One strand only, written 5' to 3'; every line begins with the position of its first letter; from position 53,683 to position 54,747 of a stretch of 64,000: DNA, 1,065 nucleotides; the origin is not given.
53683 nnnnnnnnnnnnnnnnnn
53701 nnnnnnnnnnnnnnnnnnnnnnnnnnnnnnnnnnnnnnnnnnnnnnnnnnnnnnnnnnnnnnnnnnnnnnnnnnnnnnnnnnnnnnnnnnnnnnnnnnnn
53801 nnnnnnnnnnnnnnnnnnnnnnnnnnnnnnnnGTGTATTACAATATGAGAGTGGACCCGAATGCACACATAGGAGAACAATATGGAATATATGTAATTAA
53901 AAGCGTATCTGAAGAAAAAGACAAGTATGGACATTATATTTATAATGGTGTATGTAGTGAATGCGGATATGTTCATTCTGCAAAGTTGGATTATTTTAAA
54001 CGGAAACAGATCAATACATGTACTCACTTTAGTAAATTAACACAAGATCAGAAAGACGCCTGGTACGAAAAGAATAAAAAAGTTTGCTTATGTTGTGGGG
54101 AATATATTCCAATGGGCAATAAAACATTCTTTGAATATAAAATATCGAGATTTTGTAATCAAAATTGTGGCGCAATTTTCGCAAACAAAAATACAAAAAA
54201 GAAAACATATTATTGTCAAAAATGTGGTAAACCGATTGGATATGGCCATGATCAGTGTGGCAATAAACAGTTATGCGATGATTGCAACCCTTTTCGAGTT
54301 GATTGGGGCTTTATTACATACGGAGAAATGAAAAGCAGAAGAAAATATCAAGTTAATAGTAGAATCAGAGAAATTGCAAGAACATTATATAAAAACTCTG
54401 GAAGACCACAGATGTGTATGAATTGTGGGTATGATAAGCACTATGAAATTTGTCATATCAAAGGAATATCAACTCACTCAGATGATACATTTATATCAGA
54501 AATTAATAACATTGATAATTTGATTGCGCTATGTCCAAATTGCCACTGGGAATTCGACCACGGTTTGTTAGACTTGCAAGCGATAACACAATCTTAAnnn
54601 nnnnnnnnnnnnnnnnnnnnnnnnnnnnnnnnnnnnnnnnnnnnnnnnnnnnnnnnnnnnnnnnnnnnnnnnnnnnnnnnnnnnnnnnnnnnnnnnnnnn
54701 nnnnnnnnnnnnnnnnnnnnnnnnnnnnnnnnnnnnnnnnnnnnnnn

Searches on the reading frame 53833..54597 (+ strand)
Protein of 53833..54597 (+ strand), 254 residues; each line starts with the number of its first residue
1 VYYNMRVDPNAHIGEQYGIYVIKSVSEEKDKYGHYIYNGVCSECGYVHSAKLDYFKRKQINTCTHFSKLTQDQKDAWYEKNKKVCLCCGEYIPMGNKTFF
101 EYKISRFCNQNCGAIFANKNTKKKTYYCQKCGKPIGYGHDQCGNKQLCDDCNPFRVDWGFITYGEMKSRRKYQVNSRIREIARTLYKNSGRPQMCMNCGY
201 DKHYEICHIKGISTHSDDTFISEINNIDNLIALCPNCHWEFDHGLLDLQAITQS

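Call 58: search_protein_families(library=pfam, proteins=[window:53833-54597:+], max_evalue=0.001)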
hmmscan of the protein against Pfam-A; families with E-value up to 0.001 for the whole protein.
window:53833-54597:+ (254 aa): 1 family
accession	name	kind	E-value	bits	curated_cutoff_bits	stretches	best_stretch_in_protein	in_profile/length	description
PF13391.12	HNH_2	-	1.1e-08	35.3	21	1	195-246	1-63/66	HNH endonuclease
